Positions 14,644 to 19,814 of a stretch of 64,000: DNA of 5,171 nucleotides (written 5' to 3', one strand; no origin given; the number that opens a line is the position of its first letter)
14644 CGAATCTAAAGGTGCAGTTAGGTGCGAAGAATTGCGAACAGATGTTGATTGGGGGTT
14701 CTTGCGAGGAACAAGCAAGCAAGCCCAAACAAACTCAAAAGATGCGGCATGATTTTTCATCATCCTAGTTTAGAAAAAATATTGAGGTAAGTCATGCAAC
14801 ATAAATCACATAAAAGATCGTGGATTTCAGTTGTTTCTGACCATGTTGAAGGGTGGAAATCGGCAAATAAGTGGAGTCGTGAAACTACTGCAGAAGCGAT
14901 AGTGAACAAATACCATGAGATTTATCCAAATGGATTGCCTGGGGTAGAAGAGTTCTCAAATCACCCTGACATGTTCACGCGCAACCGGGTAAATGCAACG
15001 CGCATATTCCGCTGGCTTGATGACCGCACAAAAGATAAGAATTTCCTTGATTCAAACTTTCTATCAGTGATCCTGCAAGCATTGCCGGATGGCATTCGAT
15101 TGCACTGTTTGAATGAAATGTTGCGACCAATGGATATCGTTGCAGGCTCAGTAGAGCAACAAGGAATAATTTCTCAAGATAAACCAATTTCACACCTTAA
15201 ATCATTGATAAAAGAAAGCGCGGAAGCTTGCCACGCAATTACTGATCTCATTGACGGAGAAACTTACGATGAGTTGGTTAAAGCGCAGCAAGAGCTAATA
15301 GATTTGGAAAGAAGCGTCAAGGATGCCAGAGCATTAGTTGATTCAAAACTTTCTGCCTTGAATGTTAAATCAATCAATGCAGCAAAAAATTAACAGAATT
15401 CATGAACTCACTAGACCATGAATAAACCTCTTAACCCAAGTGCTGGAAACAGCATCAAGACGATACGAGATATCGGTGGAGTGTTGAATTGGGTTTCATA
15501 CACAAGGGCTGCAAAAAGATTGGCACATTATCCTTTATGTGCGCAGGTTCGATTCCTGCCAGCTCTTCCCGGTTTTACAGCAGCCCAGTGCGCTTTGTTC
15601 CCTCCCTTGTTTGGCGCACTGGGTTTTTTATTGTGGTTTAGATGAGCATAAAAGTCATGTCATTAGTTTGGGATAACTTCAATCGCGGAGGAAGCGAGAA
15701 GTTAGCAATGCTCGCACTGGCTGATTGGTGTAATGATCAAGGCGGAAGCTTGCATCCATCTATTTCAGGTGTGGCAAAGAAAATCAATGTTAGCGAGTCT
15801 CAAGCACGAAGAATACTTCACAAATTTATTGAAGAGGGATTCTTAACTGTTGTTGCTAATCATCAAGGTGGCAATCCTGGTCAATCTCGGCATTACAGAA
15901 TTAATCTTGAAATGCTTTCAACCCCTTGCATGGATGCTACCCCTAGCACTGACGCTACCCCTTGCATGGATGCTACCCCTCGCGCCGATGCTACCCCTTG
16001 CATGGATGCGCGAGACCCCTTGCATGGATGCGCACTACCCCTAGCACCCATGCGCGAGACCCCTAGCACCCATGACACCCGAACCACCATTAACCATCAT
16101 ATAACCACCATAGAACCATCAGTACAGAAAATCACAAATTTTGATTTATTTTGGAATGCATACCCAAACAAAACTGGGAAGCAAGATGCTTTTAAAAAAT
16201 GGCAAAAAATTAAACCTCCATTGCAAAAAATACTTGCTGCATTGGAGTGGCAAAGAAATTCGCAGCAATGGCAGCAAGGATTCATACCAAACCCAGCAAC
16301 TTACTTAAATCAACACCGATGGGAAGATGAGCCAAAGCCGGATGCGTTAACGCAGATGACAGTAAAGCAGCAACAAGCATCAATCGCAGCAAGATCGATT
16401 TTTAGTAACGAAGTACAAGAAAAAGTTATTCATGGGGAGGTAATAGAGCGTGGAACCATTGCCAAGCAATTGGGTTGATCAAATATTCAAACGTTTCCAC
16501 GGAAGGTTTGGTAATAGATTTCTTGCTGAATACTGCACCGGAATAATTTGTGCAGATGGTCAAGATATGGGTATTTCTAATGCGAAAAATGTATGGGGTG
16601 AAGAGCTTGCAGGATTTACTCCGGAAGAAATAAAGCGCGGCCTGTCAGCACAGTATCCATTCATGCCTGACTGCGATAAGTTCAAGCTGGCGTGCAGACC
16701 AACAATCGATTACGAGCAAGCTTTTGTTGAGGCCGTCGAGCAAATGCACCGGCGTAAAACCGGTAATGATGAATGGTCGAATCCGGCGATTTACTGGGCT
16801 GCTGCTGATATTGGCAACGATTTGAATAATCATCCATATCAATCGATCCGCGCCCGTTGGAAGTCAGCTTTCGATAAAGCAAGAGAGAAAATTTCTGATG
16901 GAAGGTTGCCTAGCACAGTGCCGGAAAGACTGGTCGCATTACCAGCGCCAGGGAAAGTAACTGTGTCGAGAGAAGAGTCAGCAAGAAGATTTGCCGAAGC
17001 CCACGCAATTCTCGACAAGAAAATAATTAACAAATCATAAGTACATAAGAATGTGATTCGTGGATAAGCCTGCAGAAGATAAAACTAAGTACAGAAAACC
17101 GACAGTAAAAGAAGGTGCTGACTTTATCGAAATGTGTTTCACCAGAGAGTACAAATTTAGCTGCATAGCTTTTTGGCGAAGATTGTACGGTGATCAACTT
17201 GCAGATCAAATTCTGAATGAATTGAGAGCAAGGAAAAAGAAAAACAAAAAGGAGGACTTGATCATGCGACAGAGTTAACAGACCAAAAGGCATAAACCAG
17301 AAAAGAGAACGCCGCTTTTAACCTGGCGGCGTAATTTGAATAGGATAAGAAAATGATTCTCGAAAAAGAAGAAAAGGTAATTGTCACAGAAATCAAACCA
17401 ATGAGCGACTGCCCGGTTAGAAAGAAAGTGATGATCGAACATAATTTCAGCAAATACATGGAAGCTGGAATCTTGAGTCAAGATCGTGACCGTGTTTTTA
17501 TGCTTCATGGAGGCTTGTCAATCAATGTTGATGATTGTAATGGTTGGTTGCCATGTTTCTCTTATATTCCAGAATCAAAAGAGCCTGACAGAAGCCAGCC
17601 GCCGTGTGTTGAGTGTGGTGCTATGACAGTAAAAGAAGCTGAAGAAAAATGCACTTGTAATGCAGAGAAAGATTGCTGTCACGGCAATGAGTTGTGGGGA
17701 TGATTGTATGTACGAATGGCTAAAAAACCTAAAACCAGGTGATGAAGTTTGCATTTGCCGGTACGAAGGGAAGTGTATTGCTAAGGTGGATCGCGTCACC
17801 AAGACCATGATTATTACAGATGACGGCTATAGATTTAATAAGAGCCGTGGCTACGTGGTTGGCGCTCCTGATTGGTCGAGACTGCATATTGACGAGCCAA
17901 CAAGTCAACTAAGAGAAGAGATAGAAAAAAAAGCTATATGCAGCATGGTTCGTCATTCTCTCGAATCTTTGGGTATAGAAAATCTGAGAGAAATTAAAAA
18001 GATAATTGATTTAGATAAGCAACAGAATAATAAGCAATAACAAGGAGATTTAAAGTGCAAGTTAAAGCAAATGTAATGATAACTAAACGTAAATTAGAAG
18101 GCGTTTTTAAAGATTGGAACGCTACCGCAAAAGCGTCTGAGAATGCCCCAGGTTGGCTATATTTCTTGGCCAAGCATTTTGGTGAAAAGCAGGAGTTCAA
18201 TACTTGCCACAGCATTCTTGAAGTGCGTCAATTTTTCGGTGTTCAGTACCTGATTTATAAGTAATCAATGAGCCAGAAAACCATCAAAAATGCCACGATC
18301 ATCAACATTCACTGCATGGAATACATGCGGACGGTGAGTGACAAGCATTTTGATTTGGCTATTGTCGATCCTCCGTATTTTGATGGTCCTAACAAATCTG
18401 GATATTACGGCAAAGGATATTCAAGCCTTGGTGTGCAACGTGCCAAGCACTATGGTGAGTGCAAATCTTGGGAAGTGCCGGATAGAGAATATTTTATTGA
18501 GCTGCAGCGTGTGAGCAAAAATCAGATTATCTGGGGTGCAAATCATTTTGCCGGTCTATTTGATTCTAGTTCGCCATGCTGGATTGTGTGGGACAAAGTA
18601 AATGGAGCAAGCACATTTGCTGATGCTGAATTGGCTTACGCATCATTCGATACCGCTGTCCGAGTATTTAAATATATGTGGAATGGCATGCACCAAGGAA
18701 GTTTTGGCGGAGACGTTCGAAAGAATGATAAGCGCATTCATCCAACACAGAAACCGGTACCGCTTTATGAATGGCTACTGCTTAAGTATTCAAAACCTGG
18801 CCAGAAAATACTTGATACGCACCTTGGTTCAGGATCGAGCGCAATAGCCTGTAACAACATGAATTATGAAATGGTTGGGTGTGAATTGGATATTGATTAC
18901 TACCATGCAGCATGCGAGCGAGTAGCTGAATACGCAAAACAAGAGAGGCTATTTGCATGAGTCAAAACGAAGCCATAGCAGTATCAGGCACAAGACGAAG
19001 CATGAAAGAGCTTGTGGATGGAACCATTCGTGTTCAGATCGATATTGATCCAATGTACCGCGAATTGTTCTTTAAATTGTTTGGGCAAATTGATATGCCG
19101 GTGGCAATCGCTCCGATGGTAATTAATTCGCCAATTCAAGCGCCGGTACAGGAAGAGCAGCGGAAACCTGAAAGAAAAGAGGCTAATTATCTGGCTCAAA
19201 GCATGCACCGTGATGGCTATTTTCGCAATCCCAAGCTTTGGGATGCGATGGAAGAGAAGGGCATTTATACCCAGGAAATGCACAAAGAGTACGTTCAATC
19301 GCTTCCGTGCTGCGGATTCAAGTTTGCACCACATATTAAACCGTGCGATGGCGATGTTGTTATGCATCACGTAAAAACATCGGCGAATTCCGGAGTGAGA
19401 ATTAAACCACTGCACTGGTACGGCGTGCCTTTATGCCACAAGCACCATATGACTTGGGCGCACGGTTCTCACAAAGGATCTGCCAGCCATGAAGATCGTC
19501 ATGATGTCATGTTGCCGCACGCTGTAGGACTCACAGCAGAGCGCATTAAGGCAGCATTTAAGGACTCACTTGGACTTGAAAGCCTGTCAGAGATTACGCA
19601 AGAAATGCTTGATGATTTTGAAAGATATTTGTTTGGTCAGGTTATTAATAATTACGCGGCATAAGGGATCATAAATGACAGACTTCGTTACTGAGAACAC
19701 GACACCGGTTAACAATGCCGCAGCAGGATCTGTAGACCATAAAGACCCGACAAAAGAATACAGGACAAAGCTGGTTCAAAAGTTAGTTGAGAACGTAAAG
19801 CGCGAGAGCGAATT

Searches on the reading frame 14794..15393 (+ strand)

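Call 32: search_protein_families(library=phrogs, proteins=[window:14794-15393:+])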
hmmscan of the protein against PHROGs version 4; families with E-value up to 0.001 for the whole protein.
window:14794-15393:+ (199 aa): 2 families
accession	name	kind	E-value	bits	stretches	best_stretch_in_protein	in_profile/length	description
phrog_163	-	transcription regulation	1.8e-16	61.7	1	7-179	10-155/168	CII-like transcriptional activator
phrog_4834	-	transcription regulation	1.3e-05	26.1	1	1-160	1-152/198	CII-like transcriptional activator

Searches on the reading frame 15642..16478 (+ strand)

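Call 32: search_protein_families(library=phrogs, proteins=[window:15642-16478:+])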
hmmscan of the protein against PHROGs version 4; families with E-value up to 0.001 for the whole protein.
window:15642-16478:+ (278 aa): 16 families
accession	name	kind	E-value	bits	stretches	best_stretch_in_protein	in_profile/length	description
phrog_270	-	DNA, RNA and nucleotide metabolism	7e-32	112.2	1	6-256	36-270/383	replication initiation protein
phrog_9474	-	DNA, RNA and nucleotide metabolism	1.6e-21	78.1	1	137-250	149-268/288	replication initiation protein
phrog_391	-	DNA, RNA and nucleotide metabolism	1.7e-16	61.7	1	1-166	1-156/298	replication initiation O-like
phrog_9327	-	DNA, RNA and nucleotide metabolism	1.9e-16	61.5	1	140-238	146-249/276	primosomal protein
phrog_11896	-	DNA, RNA and nucleotide metabolism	1.2e-11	46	1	1-93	1-94/225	primosomal protein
phrog_1032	-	DNA, RNA and nucleotide metabolism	1.2e-10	42.8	1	1-209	1-224/281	replication initiation protein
phrog_8540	-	DNA, RNA and nucleotide metabolism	1.1e-08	36.5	1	1-94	1-92/196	replication initiation O-like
phrog_35156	-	unknown function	4.3e-08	34.3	1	165-228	85-150/154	-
phrog_678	-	DNA, RNA and nucleotide metabolism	6.1e-08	33.6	1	6-204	64-248/346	replication initiation O-like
phrog_16304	-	unknown function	9.3e-08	33.3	1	162-239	142-233/244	-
phrog_428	-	DNA, RNA and nucleotide metabolism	1.9e-06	28.3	1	21-152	109-219/455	replication initiation protein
phrog_345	-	DNA, RNA and nucleotide metabolism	2.6e-05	25.1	1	16-178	43-183/297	replication initiation O-like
phrog_6643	-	DNA, RNA and nucleotide metabolism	5.4e-05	23.8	1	1-88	1-86/313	replication initiation protein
phrog_4617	-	DNA, RNA and nucleotide metabolism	0.0002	22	1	1-90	1-89/223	replication initiation protein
phrog_10293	-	unknown function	0.00024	21.8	1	165-230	15-84/185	-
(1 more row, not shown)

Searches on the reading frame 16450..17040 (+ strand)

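Call 32: search_protein_families(library=phrogs, proteins=[window:16450-17040:+])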
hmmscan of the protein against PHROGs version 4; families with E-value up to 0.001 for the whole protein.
window:16450-17040:+ (196 aa): 2 families
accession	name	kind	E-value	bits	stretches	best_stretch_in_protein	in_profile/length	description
phrog_109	-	DNA, RNA and nucleotide metabolism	1.1e-10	42.8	1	42-176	63-213/236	P-like helicase loader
phrog_1524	-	unknown function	6.3e-05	24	1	1-101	1-102/252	-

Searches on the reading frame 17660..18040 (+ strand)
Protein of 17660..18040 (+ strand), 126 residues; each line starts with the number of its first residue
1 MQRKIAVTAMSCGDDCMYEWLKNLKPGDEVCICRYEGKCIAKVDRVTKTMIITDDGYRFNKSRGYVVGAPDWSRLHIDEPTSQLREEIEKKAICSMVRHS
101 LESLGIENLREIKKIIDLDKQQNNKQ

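Call 32: search_protein_families(library=phrogs, proteins=[window:17660-18040:+])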
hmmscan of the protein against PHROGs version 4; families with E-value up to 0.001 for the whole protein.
window:17660-18040:+ (126 aa): 1 family
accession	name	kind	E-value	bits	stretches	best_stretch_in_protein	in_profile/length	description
phrog_9662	-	unknown function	2.2e-12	48.7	1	18-117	7-113/118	-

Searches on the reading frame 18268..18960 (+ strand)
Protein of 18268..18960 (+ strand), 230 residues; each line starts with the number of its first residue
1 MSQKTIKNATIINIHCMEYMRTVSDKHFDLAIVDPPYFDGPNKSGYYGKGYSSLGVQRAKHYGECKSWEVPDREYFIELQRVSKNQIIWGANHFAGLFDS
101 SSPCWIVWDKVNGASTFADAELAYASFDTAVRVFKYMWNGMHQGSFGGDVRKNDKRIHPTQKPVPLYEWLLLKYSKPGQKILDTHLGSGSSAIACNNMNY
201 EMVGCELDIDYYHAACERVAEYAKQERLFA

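Call 32: search_protein_families(library=phrogs, proteins=[window:18268-18960:+])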
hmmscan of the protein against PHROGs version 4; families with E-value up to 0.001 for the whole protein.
window:18268-18960:+ (230 aa): 11 families
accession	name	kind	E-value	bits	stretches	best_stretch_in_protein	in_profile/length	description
phrog_67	-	other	5.8e-45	155.6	1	5-228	120-352/743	DNA methyltransferase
phrog_23224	-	other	3.1e-41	142.7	1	10-227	69-300/305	DNA methyltransferase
phrog_498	-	other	3.5e-21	76.4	1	20-226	215-427/633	DNA methyltransferase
phrog_18293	-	other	1.4e-20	74.4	1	153-224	41-112/119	methyltransferase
phrog_3008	-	other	1.1e-17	65.1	1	150-228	141-220/244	DNA methyltransferase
phrog_6952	-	other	1.5e-09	38.9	1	158-223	114-179/181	DNA methyltransferase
phrog_23085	-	unknown function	7e-09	36.5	1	152-224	38-110/138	-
phrog_8769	-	other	1.7e-08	35.2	1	177-220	11-54/71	methyltransferase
phrog_23148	-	unknown function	5.1e-07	30.9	1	152-220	79-147/165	-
phrog_18146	-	other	9.7e-07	29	0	165-208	56-100/452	DNA methyltransferase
phrog_6025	-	other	1.4e-06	29.1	1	4-47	7-51/192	DNA methyltransferase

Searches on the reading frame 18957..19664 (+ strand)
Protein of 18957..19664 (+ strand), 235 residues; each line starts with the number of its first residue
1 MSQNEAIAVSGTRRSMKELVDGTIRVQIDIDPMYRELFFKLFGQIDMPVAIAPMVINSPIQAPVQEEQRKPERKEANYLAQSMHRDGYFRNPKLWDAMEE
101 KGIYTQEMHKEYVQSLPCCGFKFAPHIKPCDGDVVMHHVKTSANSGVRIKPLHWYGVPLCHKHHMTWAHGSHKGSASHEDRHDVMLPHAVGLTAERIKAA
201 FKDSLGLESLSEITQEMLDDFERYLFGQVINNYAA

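Call 32: search_protein_families(library=phrogs, proteins=[window:18957-19664:+])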
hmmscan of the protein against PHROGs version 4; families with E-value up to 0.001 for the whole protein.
window:18957-19664:+ (235 aa): 1 family
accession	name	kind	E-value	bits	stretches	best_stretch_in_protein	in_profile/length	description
phrog_1588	-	unknown function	1.8e-05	25.5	1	108-182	29-99/132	-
